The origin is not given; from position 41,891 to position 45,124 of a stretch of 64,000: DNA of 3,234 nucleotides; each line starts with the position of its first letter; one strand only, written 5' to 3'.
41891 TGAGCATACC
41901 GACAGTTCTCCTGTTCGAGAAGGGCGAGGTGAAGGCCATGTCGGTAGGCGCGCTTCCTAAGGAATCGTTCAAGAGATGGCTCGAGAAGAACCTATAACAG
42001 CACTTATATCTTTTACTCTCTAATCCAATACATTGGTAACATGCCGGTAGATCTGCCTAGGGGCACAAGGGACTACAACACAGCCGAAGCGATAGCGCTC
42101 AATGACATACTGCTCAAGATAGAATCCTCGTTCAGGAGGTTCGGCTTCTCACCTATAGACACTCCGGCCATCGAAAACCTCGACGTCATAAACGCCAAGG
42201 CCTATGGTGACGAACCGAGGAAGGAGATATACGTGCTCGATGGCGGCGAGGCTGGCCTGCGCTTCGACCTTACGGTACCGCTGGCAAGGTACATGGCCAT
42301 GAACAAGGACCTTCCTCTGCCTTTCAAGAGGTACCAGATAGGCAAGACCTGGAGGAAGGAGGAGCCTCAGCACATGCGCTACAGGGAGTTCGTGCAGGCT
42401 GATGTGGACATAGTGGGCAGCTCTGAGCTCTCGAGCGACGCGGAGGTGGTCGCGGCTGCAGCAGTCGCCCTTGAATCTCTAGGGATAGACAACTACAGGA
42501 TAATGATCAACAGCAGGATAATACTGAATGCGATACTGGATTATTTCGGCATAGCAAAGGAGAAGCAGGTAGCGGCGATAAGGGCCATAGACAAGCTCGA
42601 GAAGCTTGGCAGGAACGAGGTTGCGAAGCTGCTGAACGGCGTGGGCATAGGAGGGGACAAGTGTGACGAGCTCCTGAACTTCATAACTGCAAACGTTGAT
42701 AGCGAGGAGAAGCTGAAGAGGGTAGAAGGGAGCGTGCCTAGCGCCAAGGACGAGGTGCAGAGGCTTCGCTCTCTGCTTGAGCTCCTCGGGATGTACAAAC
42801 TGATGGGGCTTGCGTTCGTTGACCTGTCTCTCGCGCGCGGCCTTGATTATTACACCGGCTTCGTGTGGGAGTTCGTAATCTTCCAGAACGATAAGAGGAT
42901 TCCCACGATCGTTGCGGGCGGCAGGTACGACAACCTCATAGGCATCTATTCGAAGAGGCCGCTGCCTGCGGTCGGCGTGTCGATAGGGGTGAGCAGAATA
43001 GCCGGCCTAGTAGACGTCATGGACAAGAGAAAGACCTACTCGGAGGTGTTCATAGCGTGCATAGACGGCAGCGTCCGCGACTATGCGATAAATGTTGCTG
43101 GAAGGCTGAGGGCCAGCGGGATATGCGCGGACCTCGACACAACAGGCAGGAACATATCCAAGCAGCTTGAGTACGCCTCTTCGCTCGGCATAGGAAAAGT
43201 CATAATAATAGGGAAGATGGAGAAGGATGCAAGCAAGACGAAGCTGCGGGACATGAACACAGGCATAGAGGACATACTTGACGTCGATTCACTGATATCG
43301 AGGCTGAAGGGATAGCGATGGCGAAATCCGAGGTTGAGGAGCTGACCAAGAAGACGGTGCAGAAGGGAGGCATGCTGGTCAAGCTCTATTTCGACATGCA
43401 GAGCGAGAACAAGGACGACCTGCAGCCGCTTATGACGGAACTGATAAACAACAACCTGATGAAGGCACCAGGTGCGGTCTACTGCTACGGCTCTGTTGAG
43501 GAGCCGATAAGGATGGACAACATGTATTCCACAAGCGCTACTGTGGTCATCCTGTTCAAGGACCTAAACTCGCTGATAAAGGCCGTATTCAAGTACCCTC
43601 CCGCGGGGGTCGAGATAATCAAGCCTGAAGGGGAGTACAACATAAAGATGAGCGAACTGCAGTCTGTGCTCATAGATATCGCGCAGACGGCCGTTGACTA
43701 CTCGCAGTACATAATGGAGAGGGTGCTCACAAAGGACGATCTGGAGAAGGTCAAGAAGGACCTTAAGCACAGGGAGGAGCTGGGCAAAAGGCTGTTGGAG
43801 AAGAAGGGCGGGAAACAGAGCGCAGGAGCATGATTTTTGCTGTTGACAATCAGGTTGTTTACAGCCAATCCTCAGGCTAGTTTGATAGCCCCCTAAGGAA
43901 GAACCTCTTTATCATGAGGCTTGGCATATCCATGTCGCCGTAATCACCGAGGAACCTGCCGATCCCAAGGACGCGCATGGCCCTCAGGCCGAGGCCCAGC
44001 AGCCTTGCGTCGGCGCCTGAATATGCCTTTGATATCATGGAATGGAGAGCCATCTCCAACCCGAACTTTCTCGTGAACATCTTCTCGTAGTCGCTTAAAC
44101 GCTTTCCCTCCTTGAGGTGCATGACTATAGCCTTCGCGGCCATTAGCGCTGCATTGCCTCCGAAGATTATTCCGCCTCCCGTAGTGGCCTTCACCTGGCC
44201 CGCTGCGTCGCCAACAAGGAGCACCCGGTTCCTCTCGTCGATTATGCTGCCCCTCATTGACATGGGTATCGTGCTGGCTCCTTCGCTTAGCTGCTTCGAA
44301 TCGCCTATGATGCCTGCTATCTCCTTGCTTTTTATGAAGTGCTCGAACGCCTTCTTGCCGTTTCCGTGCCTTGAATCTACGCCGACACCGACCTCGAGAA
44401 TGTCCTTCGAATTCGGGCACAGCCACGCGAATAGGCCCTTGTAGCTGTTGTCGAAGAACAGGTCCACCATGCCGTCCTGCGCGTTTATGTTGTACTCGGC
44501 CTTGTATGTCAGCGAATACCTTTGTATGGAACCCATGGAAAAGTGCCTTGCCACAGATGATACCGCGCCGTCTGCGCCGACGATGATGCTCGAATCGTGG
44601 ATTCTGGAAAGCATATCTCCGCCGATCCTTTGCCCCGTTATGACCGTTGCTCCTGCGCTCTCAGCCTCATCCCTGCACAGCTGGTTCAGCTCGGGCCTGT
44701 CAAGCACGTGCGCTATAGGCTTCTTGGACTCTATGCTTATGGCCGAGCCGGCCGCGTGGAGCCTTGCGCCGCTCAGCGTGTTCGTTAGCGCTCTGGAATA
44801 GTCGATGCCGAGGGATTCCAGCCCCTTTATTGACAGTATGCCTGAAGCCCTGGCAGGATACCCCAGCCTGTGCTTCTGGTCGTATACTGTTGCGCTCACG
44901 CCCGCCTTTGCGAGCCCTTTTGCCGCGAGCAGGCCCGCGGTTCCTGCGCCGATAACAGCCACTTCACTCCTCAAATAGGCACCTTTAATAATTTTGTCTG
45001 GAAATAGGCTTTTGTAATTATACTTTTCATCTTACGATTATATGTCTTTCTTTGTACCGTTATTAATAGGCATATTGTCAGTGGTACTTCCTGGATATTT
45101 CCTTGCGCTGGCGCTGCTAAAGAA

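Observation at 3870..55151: Four dispersed paralogs of a pilin-like (class III signal peptide) LamG protein within 51 kb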

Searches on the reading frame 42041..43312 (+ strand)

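Call 19: search_protein_families(library=pfam, proteins=[window:42041-43312:+], max_evalue=0.001)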
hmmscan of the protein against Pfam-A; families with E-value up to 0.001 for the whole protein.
window:42041-43312:+ (424 aa): 4 families
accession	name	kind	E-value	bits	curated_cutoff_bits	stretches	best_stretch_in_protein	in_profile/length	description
PF13393.11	tRNA-synt_His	-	3.5e-39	135.3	25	1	8-320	1-308/308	Histidyl-tRNA synthetase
PF03129.25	HGTP_anticodon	-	1.2e-11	45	21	1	335-423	1-92/94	Anticodon binding domain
PF00587.30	tRNA-synt_2b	-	2.6e-06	28.1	29.3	1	88-157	31-104/179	tRNA synthetase class II core domain (G, H, P, S and T)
PF01409.25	tRNA-synt_2d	-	0.00067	19.6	19.8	0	9-127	8-135/246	tRNA synthetases class II core domain (F)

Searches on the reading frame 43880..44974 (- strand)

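Call 19: search_protein_families(library=pfam, proteins=[window:43880-44974:-], max_evalue=0.001)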
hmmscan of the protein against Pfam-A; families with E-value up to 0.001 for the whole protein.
window:43880-44974:- (365 aa): 7 families
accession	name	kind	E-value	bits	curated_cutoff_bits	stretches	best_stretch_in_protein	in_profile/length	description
PF01494.25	FAD_binding_3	-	1.6e-13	51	22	1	3-290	2-328/349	FAD binding domain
PF05834.18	Lycopene_cycl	-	5.2e-07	29.5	23.4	0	5-80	2-75/380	Lycopene cyclase protein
PF13450.12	NAD_binding_8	-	6.7e-06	26.7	21.9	1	7-38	1-32/68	NAD(P)-binding Rossmann-like domain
PF00890.30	FAD_binding_2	-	1.3e-05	25.1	20.4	1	5-75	2-76/414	FAD binding domain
PF01266.30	DAO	-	4.6e-05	23.5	27.9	1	5-47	2-46/353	FAD dependent oxidoreductase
PF03486.20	HI0933_like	-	4.9e-05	23.3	50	1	4-45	2-43/244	HI0933-like protein Rossmann domain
PF07992.20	Pyr_redox_2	-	0.00015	21.7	26.1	1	4-38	2-37/291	Pyridine nucleotide-disulphide oxidoreductase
